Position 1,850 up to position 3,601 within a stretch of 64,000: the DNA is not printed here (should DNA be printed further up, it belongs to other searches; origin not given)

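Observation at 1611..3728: AT-rich foreign block of about 2.1 kb between two core genes, bounded by a transposase remnant and a repeat hairpin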

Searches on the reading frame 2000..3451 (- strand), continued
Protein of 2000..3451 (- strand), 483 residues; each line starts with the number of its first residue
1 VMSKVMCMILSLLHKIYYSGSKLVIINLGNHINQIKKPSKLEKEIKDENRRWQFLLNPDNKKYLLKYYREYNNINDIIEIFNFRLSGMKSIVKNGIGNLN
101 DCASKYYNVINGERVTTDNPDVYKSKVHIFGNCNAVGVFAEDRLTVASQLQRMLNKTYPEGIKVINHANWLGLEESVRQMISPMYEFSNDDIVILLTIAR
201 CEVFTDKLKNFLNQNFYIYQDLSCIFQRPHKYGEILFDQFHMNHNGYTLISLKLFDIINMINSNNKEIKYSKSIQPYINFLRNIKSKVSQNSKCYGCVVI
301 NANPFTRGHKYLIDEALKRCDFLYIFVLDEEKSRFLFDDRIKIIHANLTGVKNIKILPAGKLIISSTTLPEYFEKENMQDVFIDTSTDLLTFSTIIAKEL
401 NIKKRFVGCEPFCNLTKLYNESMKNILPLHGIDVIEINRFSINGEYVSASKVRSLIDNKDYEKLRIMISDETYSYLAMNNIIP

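Call 35: find_encoding_contigs(protein=P0015, flank=8000, max_places=2)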
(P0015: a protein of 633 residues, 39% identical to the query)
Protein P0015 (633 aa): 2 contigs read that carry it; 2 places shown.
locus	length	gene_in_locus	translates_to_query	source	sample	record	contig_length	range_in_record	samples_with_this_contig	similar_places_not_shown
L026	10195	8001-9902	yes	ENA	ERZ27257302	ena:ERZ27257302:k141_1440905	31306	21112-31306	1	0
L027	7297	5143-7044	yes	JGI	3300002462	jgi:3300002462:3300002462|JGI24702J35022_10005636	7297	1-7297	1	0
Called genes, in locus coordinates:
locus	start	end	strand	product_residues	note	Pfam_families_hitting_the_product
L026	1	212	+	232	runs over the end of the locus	PF08889:WbqC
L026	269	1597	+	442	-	PF13578:Methyltransf_24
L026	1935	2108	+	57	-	-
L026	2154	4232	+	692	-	PF05045:RgpF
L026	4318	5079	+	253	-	PF01966:HD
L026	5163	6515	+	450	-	-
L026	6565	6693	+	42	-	-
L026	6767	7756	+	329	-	-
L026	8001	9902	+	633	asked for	PF08218:Citrate_ly_lig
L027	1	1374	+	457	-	?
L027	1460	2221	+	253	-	PF01966:HD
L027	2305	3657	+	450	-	-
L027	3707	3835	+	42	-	-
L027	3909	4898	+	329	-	-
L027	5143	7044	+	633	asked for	PF08218:Citrate_ly_lig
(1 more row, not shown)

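Call 36: predict_structure(alignment_id=A1)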
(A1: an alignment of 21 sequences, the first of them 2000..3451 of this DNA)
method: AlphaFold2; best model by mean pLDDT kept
length: 483 residues; sequences in the alignment: 21
mean_pLDDT: 89.2   pTM: 0.76
mean pLDDT of the five models: 89.2, 88.3, 88.3, 87.4, 85.2
residues with pLDDT >= 90: 264; 70-90: 200; 50-70: 19; < 50: 0
segments of 3 or more residues with pLDDT < 50: none
pLDDT, mean of each block of 10 residues (from residue 1): 83 92 93 88 87 69 75 81 84 90 92 92 93 91 96 91 92 92 91 94 87 88 88 87 93 96 71 87 88 91 93 97 94 87 95 94 87 78 84 91 94 87 92 95 91 94 95 93 88
secondary structure, 60 per line:
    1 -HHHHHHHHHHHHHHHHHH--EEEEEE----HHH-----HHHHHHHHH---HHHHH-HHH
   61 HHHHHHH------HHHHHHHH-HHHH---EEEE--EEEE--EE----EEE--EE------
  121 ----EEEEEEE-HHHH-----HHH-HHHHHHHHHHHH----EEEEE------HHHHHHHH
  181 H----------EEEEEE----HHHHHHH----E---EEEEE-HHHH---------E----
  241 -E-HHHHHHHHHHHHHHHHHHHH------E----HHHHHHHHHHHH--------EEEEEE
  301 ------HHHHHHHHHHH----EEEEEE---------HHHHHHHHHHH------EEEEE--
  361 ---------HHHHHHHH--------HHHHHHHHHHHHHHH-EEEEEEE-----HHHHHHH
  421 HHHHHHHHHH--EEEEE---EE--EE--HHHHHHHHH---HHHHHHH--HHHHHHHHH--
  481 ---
elements in order: H2-19 E22-27 H40-48 H52-56 H58-67 H74-81 H83-86 E90-93 E96-99 E108-110 E125-131 H133-136 H146-157 E162-166 H173-181 E192-197 H202-208 E217-221 H223-226 H244-263 H275-286 E295-300 H307-317 E322-327 H337-347 E354-358 H370-377 H386-400 E402-408 H414-430 E433-437 H449-457 H461-467 H470-478

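Call 38: search_solved_structures(query=A1, max_evalue=1)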
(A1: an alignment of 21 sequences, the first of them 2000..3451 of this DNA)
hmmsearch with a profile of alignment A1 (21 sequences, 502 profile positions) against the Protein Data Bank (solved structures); distinct sequences matched with E-value up to 1: 38.
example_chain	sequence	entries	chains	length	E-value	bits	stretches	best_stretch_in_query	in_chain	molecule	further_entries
3f3m_A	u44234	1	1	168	2.1e-05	26.5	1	320-375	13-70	Phosphopantetheine adenylyltransferase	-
4nah_A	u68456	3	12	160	2.6e-05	26.2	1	320-375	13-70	Phosphopantetheine adenylyltransferase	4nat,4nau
3pxu_A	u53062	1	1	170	5.4e-05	25.1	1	320-374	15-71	Phosphopantetheine adenylyltransferase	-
3k9w_A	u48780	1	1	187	5.4e-05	25.1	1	320-374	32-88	Phosphopantetheine adenylyltransferase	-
3x1j_A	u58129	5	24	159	7e-05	24.7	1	320-375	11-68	Phosphopantetheine adenylyltransferase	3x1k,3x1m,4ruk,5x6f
5ts2_A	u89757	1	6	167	7.8e-05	24.6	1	320-375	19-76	Phosphopantetheine adenylyltransferase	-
3otw_A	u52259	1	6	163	0.0001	24.2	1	320-374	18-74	Phosphopantetheine adenylyltransferase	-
8xrw_I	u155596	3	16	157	0.0001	24.2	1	320-374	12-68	Phosphopantetheine adenylyltransferase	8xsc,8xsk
3nv7_A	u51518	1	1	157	0.0001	24.2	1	320-374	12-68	Phosphopantetheine adenylyltransferase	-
8xsv_A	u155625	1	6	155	0.00012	23.9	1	320-374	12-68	Phosphopantetheine adenylyltransferase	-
3gmi_A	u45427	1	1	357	0.00014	23.8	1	453-495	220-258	UPF0348 protein MJ0951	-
1qjc_A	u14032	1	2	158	0.00029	22.7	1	320-375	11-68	PHOSPHOPANTETHEINE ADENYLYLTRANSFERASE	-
6cck_A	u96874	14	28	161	0.0003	22.7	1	320-375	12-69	Phosphopantetheine adenylyltransferase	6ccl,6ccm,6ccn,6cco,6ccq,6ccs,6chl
1b6t_A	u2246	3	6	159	0.0003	22.7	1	320-375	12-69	PROTEIN (PHOSPHOPANTETHEINE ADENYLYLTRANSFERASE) | PHOSPHOPANTETHEINE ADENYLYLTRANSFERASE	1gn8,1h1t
6b7a_A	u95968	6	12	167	0.00031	22.6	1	320-375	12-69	Phosphopantetheine adenylyltransferase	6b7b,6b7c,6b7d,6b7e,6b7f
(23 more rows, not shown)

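Call 39: fold_search(model_id=the predicted structure, library=pdb)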
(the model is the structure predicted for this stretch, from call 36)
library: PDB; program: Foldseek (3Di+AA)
matches with E <= 10: 1206; with E <= 0.001: 168
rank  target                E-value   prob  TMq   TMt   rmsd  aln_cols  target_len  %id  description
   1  4nah_A                4.1e-07  1.00  0.28  0.76   4.4       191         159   15  Inhibitors of 4-Phosphopanthetheine Adenylyltransferase (PPAT) (released 2014-03-12)
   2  3f3m                  6.7e-07  1.00  0.27  0.77   3.8       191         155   15  Six Crystal Structures of Two Phosphopantetheine Adenylyltransferases Reveal an Alternative Ligand Binding Mode and an A (released 2009-10-20)
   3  4nat_B                1.3e-06  1.00  0.28  0.78   3.8       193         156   16  Inhibitors of 4-Phosphopanthetheine Adenylyltransferase (released 2014-03-12)
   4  5ts2_A                1.9e-06  1.00  0.27  0.72   4.4       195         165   13  Crystal structure of a phosphopantetheine adenylyltransferase (CoaD, PPAT) from Pseudomonas aeruginosa bound to dephos (released 2016-11-09)
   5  6b7a_A                2.1e-06  1.00  0.29  0.80   3.9       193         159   11  Crystal structure of E.coli Phosphopantetheine Adenylyltransferase (PPAT/CoaD) in complex with 2-methyl-1H-benzo[d]imi (released 2017-12-27)
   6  1h1t_A                2.1e-06  1.00  0.27  0.77   4.1       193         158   10  PHOSPHOPANTETHEINE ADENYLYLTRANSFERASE IN COMPLEX WITH Coenzyme A FROM ESCHERICHIA COLI (released 2003-07-07)
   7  8zn2_B                2.2e-06  1.00  0.28  0.72   4.1       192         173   11  Structure of Phosphopantetheine adenylyltransferase (PPAT) from Enterobacter sp. with the expression tag bound in the  (released 2024-06-05)
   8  6cck_B                2.3e-06  1.00  0.28  0.78   4.1       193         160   10  Crystal structure of E.coli Phosphopantetheine Adenylyltransferase (PPAT/CoaD) in complex with (R)-3-(3-chlorophenyl)- (released 2018-03-14)
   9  8zn2_A                2.3e-06  1.00  0.28  0.78   4.0       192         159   11  Structure of Phosphopantetheine adenylyltransferase (PPAT) from Enterobacter sp. with the expression tag bound in the  (released 2024-06-05)
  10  4nat_A                2.4e-06  1.00  0.28  0.80   3.8       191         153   15  Inhibitors of 4-Phosphopanthetheine Adenylyltransferase (released 2014-03-12)
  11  9iyg_B                2.6e-06  1.00  0.27  0.69   5.6       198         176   11  Structure of Phosphopantetheine adenylyltransferase (PPAT) from Enterobacter spp. with the 17-mer expression tag bound (released 2024-08-21)
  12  1b6t_A                3.2e-06  1.00  0.27  0.78   4.1       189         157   10  PHOSPHOPANTETHEINE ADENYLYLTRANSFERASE IN COMPLEX WITH 3'-DEPHOSPHO-COA FROM ESCHERICHIA COLI (released 2000-04-19)
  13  4nah_B                3.2e-06  1.00  0.28  0.78   3.8       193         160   14  Inhibitors of 4-Phosphopanthetheine Adenylyltransferase (PPAT) (released 2014-03-12)
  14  6b7b_A                3.8e-06  1.00  0.28  0.80   4.0       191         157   11  Crystal structure of E.coli Phosphopantetheine Adenylyltransferase (PPAT/CoaD) in complex with 5-methoxy-2-methyl-1H-i (released 2017-12-27)
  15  6b7d_A                3.8e-06  1.00  0.28  0.79   4.0       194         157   10  Crystal structure of E.coli Phosphopantetheine Adenylyltransferase (PPAT/CoaD) in complex with 3-(4-chlorophenyl)-6-me (released 2017-12-27)
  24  8xsv_A                7.9e-06  1.00  0.27  0.78   4.1       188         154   18  crystal structure of PPAT mutant P8A (released 2024-10-30)
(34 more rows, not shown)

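Call 42: search_protein_families(library=pfam, proteins=[P0013, P0022, P0033, P0044, P0053, P0055, P0049, P0024, P0042], max_evalue=0.01)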
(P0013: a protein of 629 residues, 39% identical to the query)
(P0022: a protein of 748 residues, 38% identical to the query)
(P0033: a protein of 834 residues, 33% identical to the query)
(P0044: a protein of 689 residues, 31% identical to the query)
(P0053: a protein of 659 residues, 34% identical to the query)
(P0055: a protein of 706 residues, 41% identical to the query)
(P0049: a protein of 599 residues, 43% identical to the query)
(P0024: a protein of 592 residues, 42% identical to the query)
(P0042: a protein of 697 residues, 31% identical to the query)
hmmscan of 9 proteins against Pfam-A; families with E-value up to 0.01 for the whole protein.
P0013 (629 aa): 2 families
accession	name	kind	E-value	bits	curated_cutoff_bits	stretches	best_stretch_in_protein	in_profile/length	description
PF08218.17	Citrate_ly_lig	-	8.3e-67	224.8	20.9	1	438-620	1-182/182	Citrate lyase ligase C-terminal domain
PF05636.17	HIGH_NTase1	-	0.0062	16.3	27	0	590-623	203-237/402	HIGH Nucleotidyl Transferase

P0022 (748 aa): 5 families
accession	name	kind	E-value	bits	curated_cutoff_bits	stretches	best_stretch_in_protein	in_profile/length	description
PF08218.17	Citrate_ly_lig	-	1.6e-69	233.7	20.9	1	558-739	1-182/182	Citrate lyase ligase C-terminal domain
PF00571.33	CBS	-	2e-05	25.3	24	0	6-53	7-55/57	CBS domain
PF05636.17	HIGH_NTase1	-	0.0001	22.2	27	0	559-590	4-35/402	HIGH Nucleotidyl Transferase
PF16581.11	HIGH_NTase1_ass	-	0.0019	18.7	26.7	1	684-745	52-109/205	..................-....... C-terminal region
PF01467.32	CTP_transf_like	-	0.0044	17.7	21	0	566-626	7-72/133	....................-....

P0033 (834 aa): 2 families
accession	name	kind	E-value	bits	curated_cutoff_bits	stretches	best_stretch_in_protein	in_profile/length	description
PF08218.17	Citrate_ly_lig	-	5.9e-52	176.4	20.9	1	649-829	2-182/182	Citrate lyase ligase C-terminal domain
PF01467.32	CTP_transf_like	-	2.7e-05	24.8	21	1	656-807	7-132/133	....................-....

P0044 (689 aa): 3 families
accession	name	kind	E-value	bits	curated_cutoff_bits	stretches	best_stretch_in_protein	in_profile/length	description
PF08218.17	Citrate_ly_lig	-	2.3e-65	220.1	20.9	1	497-677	1-182/182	Citrate lyase ligase C-terminal domain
PF01467.32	CTP_transf_like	-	1.9e-07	31.8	21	1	505-655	7-132/133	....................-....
PF05636.17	HIGH_NTase1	-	6.7e-07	29.4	27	0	644-684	201-241/402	HIGH Nucleotidyl Transferase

P0053 (659 aa): 4 families
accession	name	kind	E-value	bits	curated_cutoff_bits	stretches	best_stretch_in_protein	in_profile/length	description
PF08218.17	Citrate_ly_lig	-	6.8e-60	202.3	20.9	1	468-650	1-182/182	Citrate lyase ligase C-terminal domain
PF01467.32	CTP_transf_like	-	3.4e-09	37.4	21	1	476-628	7-132/133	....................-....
PF13472.12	Lipase_GDSL_2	-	5.8e-07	30.6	32.9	1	212-381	1-158/178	GDSL-like Lipase/Acylhydrolase family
PF05636.17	HIGH_NTase1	-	2.2e-05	24.4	27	0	613-655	196-239/402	HIGH Nucleotidyl Transferase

P0055 (706 aa): 3 families
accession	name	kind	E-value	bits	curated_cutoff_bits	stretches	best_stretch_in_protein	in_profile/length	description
PF08218.17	Citrate_ly_lig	-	6.6e-61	205.6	20.9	1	385-565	2-182/182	Citrate lyase ligase C-terminal domain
PF22674.2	C2185-like_N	-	2.1e-05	25.1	27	1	608-691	5-90/91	C2185-like, N-terminal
PF01467.32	CTP_transf_like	-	2.7e-05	24.8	21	1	392-468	7-90/133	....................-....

P0049 (599 aa): 3 families
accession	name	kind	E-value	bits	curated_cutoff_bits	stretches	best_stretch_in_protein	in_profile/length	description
PF08218.17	Citrate_ly_lig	-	2.1e-59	200.7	20.9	1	413-591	2-182/182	Citrate lyase ligase C-terminal domain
PF01467.32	CTP_transf_like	-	3.3e-08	34.2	21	1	420-569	7-132/133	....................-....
PF19868.4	DUF6341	-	0.0015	18.6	26.4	1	231-252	19-40/50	Family of unknown function (DUF6341)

P0024 (592 aa): 2 families
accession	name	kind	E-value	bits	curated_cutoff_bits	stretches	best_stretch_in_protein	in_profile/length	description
PF08218.17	Citrate_ly_lig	-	2.1e-60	204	20.9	1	408-584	1-176/182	Citrate lyase ligase C-terminal domain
PF13472.12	Lipase_GDSL_2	-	0.0064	17.4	32.9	0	305-351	128-176/178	GDSL-like Lipase/Acylhydrolase family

P0042 (697 aa): 1 family
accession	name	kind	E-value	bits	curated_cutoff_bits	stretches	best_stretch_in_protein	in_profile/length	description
PF08218.17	Citrate_ly_lig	-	3e-56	190.4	20.9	1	508-687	1-180/182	Citrate lyase ligase C-terminal domain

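Call 60: search_dna_similar(query=window:2000-3451:-, collection=plasmids, mode=protein, max_rows=15)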
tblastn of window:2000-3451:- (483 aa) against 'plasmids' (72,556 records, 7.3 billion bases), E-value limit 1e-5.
Records with a match: 82; places in all: 82; records where one place covers at least 80% of the query: 0.
Best place of each record, by identity: <60% 82.
By first word of the organism name: Enterococcus 52; Escherichia 9; Klebsiella 4; Melissococcus 4; Azospirillum 2; Gluconobacter 2; Limosilactobacillus 2; Vibrio 1; Fusobacterium 1; Deltaproteobacteria 1; and 4 more.
By predicted mobility (MOB-suite, as given by PLSDB): non-mobilizable 55; conjugative 22; mobilizable 5.
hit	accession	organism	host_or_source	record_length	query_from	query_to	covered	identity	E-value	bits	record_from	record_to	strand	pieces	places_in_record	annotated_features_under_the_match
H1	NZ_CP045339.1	Vibrio sp. THAF190c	pure culture,Surface of a polyethylene ...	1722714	99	479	79%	29.7%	8e-41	164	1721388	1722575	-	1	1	none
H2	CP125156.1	Klebsiella pneumoniae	-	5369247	246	476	48%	35.4%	2e-37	154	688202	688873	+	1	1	none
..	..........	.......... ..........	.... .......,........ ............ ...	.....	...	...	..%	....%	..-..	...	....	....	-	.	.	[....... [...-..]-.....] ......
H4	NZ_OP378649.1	Klebsiella pneumoniae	-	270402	246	476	48%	35.4%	3e-37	153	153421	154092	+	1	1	citC: [citrate (pro-3S)-lyase] ligase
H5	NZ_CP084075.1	Fusobacterium vincentii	-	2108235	252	476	47%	35.1%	2e-26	120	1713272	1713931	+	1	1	none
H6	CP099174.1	Escherichia coli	culture,Pooled soil sample collected ...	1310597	234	476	50%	31.9%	1e-30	133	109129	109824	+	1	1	citC: [citrate (pro-3S)-lyase] ligase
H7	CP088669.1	Escherichia coli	Homo sapiens,blood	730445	234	476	50%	31.9%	2e-30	133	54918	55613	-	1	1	citC: [citrate (pro-3S)-lyase] ligase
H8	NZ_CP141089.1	Escherichia coli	Homo sapiens,Infected Human Urine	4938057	234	476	50%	31.9%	2e-30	133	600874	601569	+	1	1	none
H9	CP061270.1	Escherichia coli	Sheep,cell culture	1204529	234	476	50%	31.9%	2e-30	132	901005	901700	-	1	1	citC: [citrate (pro-3S)-lyase] ligase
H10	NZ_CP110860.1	Escherichia coli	SW4848was obtained from City Park Lake, ...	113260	234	476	50%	31.9%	2e-30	132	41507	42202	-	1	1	citC: [citrate (pro-3S)-lyase] ligase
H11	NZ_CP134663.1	Escherichia coli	Larus michahellis,bacteria,cloaca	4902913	234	476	50%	31.9%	2e-30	132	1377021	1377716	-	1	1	none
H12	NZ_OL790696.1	Escherichia coli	-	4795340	234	476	50%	31.5%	1e-29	130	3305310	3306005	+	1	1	none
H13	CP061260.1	Escherichia coli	Homo sapiens,cell culture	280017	234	459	47%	32.9%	2e-29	129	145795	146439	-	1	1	none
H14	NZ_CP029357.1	Azospirillum thermophilum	cell culture,hot spring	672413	273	483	44%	35.2%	4e-32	138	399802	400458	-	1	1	citC: [citrate (pro-3S)-lyase] ligase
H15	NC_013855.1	Azospirillum sp. B510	-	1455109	273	483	44%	35.2%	9e-32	137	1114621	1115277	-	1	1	record has no annotation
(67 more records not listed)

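Call 62: get_annotated_region(hit=H1, flank=12000)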
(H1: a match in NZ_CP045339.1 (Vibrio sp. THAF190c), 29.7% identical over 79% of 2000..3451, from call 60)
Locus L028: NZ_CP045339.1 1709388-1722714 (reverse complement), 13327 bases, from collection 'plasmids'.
description: Vibrio sp. THAF190c plasmid pTHAF190c_a, complete sequence
organism: Vibrio sp. THAF190c (NCBI taxid 2587865)
taxonomy: Bacteria; Pseudomonadota; Gammaproteobacteria; Vibrionales; Vibrionaceae; Vibrio; Vibrio sp. THAF190c
host: -; source: pure culture,Surface of a polyethylene microplastic particle present in tank 6 of a marine aquarium ...; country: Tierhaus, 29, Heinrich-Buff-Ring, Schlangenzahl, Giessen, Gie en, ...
typing (MOB-suite, as given by PLSDB): non-mobilizable
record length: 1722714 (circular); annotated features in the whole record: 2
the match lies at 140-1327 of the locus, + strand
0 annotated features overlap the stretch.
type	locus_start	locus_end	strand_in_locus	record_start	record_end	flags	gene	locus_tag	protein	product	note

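Call 78: search_protein_families(library=padloc, proteins=[window:2000-3451:-], max_evalue=0.01)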
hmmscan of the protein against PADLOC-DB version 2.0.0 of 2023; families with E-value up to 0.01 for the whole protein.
window:2000-3451:- (483 aa): 0 families

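Call 83: find_encoding_contigs(protein=P0044, flank=9000, max_places=2)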
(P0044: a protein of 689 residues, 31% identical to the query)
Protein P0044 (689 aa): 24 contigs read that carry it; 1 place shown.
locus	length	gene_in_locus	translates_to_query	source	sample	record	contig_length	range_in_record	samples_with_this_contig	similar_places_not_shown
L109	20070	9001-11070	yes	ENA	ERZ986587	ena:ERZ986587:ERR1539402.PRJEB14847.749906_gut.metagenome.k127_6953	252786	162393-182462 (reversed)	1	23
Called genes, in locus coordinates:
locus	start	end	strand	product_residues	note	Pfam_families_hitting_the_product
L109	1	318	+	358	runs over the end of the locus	PF14897:EpsG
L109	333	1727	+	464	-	PF02397:Bac_transf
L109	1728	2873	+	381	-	PF13439:Glyco_transf_4, PF13579:Glyco_trans_4_4 (faint), PF00534:Glycos_transf_1, PF13692:Glyco_trans_1_4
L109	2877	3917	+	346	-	PF01757:Acyl_transf_3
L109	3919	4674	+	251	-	PF00535:Glycos_transf_2, PF10111:Glyco_tranf_2_2, PF13641:Glyco_tranf_2_3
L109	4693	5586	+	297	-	PF00535:Glycos_transf_2, PF13641:Glyco_tranf_2_3, PF13632:Glyco_trans_2_3 (weak)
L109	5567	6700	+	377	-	PF13439:Glyco_transf_4, PF13579:Glyco_trans_4_4, PF00534:Glycos_transf_1, PF13692:Glyco_trans_1_4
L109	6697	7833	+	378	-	PF13439:Glyco_transf_4, PF00534:Glycos_transf_1, PF13692:Glyco_trans_1_4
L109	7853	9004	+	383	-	-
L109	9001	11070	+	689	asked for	PF05636:HIGH_NTase1 (faint), PF01467:CTP_transf_like (weak), PF08218:Citrate_ly_lig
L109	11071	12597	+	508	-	-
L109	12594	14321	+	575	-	-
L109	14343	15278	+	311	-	PF00535:Glycos_transf_2, PF10111:Glyco_tranf_2_2, PF13641:Glyco_tranf_2_3 (weak)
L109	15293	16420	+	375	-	PF08323:Glyco_transf_5 (weak), PF13439:Glyco_transf_4, PF13579:Glyco_trans_4_4, PF20706:GT4-conflict, PF00534:Glycos_transf_1, PF13692:Glyco_trans_1_4, PF13524:Glyco_trans_1_2 (weak)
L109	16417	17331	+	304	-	-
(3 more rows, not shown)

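Call 84: find_encoding_contigs(protein=P0022, flank=9000, max_places=2)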
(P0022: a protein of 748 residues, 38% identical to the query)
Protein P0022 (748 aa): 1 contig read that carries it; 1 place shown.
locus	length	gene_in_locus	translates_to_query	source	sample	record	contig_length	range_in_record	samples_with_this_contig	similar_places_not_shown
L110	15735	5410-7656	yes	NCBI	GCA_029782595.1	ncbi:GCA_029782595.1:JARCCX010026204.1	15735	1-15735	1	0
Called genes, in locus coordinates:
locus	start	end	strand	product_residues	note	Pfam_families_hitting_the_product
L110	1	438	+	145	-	?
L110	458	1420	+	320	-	PF01522:Polysacc_deac_1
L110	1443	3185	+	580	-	PF21211:FkbH_N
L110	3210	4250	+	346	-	PF03102:NeuB, PF08666:SAF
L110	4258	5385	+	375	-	PF02350:Epimerase_2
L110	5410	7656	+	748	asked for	PF00571:CBS (faint), PF08218:Citrate_ly_lig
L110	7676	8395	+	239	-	PF02348:CTP_transf_3, PF12804:NTP_transf_3 (weak)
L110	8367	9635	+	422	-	-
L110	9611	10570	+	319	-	-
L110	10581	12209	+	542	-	-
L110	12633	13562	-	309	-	PF01208:URO-D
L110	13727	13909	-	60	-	-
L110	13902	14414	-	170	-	PF04542:Sigma70_r2 (weak), PF08281:Sigma70_r4_2, PF04545:Sigma70_r4 (weak)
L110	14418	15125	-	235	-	-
